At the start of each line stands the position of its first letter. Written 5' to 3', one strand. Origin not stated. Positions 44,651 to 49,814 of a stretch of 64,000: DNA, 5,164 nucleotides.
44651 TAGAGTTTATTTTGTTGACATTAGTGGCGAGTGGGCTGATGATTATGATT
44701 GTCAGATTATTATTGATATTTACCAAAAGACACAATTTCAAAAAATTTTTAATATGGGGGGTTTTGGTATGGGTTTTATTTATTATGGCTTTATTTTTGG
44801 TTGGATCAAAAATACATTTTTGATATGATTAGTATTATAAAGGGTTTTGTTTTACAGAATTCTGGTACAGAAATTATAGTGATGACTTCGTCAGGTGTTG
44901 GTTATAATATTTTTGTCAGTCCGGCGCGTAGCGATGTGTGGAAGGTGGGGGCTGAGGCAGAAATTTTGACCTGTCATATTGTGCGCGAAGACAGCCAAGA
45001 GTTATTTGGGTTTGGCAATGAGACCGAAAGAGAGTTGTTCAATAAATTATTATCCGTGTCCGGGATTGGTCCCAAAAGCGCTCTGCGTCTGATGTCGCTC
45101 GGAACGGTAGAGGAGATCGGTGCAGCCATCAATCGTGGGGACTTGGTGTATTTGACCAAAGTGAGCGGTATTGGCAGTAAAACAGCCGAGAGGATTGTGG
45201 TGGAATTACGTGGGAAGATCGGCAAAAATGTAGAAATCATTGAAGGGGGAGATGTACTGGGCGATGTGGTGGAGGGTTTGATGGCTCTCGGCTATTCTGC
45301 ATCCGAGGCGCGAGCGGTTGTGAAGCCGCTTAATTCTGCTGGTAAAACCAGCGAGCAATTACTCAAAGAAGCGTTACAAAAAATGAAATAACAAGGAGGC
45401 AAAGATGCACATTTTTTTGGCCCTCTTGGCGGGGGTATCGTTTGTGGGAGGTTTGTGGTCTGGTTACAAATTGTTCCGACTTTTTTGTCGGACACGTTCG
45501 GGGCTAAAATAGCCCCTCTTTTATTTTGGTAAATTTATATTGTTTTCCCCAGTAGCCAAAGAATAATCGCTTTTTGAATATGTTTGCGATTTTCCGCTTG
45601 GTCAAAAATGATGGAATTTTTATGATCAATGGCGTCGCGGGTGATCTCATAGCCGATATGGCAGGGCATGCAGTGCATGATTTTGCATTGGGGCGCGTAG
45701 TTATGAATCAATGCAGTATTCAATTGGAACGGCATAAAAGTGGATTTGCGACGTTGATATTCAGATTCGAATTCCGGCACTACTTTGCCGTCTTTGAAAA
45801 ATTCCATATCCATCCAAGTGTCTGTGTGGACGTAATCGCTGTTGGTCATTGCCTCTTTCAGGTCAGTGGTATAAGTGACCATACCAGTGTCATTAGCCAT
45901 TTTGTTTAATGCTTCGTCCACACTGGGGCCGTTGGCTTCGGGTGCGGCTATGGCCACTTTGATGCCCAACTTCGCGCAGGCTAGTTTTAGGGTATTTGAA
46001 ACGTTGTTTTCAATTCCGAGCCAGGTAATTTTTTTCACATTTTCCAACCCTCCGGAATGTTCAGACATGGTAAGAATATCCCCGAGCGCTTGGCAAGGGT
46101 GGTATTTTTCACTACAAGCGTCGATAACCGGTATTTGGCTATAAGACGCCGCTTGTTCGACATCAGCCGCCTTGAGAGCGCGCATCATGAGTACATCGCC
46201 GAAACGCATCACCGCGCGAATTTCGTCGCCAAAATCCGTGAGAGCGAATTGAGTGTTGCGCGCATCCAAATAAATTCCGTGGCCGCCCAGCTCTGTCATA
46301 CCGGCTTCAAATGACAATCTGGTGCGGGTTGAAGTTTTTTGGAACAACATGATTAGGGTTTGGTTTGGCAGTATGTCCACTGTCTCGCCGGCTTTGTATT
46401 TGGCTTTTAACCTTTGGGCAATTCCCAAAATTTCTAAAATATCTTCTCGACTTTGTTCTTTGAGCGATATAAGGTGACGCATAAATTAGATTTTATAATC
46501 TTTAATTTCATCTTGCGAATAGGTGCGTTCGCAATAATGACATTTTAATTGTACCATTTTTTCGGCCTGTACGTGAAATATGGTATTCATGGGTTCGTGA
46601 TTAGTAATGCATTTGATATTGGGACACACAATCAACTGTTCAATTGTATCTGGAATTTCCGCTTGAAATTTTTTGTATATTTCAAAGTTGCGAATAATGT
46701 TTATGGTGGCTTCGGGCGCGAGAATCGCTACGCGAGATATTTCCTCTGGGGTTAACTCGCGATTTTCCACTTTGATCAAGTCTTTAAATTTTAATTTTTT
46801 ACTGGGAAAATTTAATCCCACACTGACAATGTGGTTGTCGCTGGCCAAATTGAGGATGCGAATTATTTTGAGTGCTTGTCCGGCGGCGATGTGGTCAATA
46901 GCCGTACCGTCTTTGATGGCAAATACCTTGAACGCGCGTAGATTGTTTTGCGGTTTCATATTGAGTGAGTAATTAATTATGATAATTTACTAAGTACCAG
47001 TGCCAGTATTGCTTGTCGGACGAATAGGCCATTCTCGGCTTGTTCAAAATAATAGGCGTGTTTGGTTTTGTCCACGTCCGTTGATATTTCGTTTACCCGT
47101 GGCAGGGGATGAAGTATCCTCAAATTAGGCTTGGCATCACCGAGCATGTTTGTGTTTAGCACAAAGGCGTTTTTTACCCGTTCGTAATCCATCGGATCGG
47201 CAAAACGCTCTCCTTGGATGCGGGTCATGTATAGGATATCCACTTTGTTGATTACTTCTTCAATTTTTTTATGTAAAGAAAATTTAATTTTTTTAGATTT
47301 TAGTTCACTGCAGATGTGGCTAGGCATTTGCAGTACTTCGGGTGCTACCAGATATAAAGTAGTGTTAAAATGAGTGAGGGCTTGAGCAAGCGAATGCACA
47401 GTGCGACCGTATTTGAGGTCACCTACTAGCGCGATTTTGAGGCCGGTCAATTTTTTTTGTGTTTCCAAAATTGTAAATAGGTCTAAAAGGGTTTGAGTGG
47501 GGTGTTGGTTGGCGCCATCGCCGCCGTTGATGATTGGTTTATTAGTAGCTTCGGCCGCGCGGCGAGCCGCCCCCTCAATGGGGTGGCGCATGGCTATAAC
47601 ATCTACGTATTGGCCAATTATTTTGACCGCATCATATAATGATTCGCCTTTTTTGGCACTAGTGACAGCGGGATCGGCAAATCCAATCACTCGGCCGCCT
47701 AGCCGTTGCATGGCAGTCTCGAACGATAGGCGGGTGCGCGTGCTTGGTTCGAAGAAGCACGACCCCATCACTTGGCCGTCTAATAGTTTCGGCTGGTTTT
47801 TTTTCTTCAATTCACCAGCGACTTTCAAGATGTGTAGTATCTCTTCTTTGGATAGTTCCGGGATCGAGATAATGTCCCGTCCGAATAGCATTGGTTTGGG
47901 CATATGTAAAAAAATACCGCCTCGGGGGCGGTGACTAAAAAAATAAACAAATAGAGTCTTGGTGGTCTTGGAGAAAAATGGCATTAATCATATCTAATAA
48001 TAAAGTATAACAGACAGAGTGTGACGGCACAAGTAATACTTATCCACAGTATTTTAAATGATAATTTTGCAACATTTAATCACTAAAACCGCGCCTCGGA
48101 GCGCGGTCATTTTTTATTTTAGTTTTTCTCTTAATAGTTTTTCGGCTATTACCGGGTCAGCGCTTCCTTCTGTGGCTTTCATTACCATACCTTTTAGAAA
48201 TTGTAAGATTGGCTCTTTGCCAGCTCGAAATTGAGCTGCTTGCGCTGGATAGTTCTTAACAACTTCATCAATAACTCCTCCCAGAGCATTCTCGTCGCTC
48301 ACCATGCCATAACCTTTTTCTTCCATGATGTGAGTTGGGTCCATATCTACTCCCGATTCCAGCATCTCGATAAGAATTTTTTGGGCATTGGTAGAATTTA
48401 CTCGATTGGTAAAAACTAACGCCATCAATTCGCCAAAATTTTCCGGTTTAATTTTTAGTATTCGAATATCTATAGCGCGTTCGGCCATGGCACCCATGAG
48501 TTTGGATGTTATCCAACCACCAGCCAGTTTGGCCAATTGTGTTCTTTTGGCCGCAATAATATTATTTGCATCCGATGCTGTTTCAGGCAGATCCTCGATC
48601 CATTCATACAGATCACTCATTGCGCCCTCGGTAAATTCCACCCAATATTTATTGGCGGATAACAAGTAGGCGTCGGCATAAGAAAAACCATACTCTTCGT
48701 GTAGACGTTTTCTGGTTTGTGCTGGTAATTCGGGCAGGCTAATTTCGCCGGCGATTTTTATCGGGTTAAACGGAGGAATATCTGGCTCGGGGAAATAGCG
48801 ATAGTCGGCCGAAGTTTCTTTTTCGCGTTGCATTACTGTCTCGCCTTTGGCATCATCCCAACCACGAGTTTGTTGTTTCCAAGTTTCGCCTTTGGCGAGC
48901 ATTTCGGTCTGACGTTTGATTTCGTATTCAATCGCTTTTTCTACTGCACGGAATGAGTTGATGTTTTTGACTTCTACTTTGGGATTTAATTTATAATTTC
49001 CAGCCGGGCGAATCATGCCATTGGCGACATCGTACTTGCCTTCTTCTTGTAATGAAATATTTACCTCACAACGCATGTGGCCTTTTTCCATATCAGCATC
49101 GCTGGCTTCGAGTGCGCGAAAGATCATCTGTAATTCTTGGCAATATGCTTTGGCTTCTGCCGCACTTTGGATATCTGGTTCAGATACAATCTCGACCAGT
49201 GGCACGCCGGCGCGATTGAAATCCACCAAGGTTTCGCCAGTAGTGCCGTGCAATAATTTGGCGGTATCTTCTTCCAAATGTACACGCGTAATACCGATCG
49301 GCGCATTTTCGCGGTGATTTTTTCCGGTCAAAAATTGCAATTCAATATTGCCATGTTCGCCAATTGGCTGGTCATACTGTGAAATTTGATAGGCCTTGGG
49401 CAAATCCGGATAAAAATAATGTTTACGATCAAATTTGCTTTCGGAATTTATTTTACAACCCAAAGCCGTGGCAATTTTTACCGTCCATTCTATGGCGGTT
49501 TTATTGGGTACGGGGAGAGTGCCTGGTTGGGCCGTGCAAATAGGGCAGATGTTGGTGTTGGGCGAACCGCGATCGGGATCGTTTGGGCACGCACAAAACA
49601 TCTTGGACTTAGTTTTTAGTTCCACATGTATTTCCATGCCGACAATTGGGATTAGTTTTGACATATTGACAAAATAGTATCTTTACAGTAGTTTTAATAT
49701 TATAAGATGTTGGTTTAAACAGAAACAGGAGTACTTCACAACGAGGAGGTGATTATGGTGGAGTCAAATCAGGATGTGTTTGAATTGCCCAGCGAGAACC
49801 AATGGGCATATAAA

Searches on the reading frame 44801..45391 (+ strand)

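Call 75: search_protein_families(library=pfam, proteins=[window:44801-45391:+], max_evalue=0.00001)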
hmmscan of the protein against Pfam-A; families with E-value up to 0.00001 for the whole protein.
window:44801-45391:+ (196 aa): 5 families
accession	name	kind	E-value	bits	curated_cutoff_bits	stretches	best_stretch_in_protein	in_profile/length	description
PF14520.12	HHH_5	-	1.1e-14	55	27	1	80-137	1-56/57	Helix-hairpin-helix domain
PF01330.27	RuvA_N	-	7.1e-13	48.9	23.6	1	9-70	1-61/61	RuvA N terminal domain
PF07499.19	RuvA_C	-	1e-11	45.6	24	1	151-195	1-46/47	RuvA, C-terminal domain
PF00633.29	HHH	-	2.7e-07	30.5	24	0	118-133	13-28/30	Helix-hairpin-helix motif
PF21176.3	RecR_HhH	-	5.3e-06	26.6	27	0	78-97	3-22/45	RecR, helix-hairpin-helix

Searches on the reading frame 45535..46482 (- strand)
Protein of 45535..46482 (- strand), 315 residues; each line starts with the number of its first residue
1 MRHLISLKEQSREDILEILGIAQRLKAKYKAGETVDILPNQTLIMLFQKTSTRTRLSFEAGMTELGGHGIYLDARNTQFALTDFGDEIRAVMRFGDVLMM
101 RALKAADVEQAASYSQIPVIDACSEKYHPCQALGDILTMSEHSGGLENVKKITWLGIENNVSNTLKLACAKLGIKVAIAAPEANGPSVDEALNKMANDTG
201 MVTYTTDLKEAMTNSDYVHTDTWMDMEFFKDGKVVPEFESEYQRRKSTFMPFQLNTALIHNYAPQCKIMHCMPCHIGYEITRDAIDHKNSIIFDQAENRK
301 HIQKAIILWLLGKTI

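Call 75: search_protein_families(library=pfam, proteins=[window:45535-46482:-], max_evalue=0.00001)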
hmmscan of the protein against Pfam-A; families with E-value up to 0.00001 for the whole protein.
window:45535-46482:- (315 aa): 2 families
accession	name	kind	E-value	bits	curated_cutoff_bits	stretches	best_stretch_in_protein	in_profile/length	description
PF00185.30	OTCace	-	1.2e-38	133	29.4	1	150-310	3-157/157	Aspartate/ornithine carbamoyltransferase, Asp/Orn binding domain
PF02729.26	OTCace_N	-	2.1e-38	132.1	29.9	1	2-141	1-148/148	Aspartate/ornithine carbamoyltransferase, carbamoyl-P binding domain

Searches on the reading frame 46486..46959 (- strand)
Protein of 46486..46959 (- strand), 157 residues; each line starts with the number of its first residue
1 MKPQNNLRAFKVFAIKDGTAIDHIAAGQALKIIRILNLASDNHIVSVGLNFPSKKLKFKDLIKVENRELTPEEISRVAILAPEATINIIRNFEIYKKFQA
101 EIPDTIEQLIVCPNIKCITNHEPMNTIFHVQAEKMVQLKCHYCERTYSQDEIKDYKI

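Call 76: search_protein_families(library=pfam, proteins=[window:46486-46959:-], max_evalue=0.00001)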
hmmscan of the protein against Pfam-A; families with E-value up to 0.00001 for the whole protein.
window:46486-46959:- (157 aa): 2 families
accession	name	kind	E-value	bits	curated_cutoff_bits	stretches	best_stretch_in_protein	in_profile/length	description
PF01948.23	PyrI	-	4.3e-29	101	25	1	11-100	2-92/93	Aspartate carbamoyltransferase regulatory chain, allosteric domain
PF02748.20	PyrI_C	-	1.2e-17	63.9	23.4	1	106-152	2-48/48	Aspartate carbamoyltransferase regulatory chain, metal binding domain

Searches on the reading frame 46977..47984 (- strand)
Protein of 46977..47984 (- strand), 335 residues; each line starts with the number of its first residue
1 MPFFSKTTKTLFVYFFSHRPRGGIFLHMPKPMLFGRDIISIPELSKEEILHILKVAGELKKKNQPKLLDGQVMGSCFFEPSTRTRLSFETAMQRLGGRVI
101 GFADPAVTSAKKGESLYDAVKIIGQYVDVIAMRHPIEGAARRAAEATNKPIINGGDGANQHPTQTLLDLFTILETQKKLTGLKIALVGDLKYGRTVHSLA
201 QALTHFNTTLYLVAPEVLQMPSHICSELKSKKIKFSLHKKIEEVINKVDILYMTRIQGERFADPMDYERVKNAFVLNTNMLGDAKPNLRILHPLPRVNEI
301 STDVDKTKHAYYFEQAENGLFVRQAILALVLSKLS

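Call 76: search_protein_families(library=pfam, proteins=[window:46977-47984:-], max_evalue=0.00001)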
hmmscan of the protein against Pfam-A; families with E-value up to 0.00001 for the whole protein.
window:46977-47984:- (335 aa): 2 families
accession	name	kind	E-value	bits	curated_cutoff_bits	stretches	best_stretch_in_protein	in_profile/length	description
PF02729.26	OTCace_N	-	5.6e-46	156.7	29.9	1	36-174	1-148/148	Aspartate/ornithine carbamoyltransferase, carbamoyl-P binding domain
PF00185.30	OTCace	-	6.6e-35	120.9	29.4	1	181-329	2-156/157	Aspartate/ornithine carbamoyltransferase, Asp/Orn binding domain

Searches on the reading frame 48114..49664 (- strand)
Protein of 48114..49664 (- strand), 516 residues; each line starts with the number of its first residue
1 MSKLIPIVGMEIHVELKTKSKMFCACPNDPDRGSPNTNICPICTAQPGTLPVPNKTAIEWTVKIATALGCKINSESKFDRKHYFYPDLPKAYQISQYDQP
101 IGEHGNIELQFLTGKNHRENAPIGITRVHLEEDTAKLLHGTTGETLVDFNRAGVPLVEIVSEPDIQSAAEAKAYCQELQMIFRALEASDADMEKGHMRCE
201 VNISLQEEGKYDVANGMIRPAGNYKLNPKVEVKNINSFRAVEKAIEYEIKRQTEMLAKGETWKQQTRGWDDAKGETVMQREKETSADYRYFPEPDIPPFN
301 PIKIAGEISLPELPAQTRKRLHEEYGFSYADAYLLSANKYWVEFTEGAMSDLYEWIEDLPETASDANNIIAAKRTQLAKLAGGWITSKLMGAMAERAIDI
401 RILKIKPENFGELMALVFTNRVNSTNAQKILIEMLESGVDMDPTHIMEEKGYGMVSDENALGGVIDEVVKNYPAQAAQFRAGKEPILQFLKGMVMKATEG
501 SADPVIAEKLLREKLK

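Call 76: search_protein_families(library=pfam, proteins=[window:48114-49664:-], max_evalue=0.00001)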
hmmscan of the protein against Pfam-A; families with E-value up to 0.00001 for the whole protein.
window:48114-49664:- (516 aa): 2 families
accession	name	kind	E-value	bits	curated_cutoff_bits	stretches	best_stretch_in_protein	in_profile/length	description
PF02934.20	GatB_N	-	2.2e-111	371.9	23.4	1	7-300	2-270/277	GatB/GatE catalytic domain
PF02637.23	GatB_Yqey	-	2.5e-31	109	27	1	372-515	7-148/148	GatB domain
